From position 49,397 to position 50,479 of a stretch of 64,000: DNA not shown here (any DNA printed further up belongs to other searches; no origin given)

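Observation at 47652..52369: Envelope glycosylation cluster: two GT39/ArnT-like transferases, a GT2 polyprenol-P-sugar synthase and a GtrA flippase component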

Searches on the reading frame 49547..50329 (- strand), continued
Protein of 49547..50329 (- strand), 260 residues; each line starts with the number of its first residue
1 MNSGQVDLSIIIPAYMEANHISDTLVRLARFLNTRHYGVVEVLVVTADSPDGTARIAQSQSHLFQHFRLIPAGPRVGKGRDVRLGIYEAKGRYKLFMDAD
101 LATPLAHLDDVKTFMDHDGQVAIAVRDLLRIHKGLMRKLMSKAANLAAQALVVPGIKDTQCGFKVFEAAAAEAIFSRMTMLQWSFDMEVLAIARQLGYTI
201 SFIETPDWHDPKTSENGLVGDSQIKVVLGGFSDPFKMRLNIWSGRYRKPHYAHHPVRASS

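Call 54: search_solved_structures(query=A3, max_evalue=0.1, show_alignments=1)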
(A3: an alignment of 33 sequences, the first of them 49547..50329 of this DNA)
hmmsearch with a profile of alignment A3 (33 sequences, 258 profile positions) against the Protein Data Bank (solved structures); distinct sequences matched with E-value up to 0.1: 22.
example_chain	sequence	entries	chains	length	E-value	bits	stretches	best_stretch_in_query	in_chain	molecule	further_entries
5mlz_A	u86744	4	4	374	7.2e-14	55.1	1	4-173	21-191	Dolichol monophosphate mannose synthase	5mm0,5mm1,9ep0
5eke_A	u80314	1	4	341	2.3e-07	33.8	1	3-127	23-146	Uncharacterized glycosyltransferase sll0501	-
5ekp_C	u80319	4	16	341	2.3e-07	33.8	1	3-127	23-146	Uncharacterized glycosyltransferase sll0501 | Glycosyltransferase sll0501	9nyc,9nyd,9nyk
9nye_A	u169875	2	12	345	2.3e-07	33.8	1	3-127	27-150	Glycosyltransferase sll0501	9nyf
6yv7_B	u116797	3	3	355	6.1e-07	32.4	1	8-104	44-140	Glycosyl transferase, family 2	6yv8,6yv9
6yv7_A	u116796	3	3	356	6.2e-07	32.4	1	8-104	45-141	Glycosyl transferase, family 2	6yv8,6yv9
5tze_C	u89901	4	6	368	7.5e-07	32.1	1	7-119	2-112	Glycosyl transferase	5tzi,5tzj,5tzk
8vh7_A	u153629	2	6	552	8.6e-07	31.9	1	8-126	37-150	Heparosan synthase B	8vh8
8viw_A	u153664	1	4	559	8.8e-07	31.9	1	8-126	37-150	Heparosan synthase B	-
5tz8_A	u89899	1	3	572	1.5e-06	31.1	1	7-119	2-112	Glycosyl transferase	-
3bcv_A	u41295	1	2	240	4.2e-06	29.7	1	8-100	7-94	Putative glycosyltransferase protein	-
5hea_A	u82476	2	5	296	8.1e-06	28.7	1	8-124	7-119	Putative glycosyltransferase (GalT1)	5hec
9bhc_C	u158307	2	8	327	2.7e-05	27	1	7-169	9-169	Undecaprenyl-phosphate 4-deoxy-4-formamido-L-arabinose transferase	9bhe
8vxh_A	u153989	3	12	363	3.4e-05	26.7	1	7-169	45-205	Undecaprenyl-phosphate 4-deoxy-4-formamido-L-arabinose transferase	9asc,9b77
9hwj_A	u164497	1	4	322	5.9e-05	25.9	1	7-174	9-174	Undecaprenyl-phosphate 4-deoxy-4-formamido-L-arabinose transferase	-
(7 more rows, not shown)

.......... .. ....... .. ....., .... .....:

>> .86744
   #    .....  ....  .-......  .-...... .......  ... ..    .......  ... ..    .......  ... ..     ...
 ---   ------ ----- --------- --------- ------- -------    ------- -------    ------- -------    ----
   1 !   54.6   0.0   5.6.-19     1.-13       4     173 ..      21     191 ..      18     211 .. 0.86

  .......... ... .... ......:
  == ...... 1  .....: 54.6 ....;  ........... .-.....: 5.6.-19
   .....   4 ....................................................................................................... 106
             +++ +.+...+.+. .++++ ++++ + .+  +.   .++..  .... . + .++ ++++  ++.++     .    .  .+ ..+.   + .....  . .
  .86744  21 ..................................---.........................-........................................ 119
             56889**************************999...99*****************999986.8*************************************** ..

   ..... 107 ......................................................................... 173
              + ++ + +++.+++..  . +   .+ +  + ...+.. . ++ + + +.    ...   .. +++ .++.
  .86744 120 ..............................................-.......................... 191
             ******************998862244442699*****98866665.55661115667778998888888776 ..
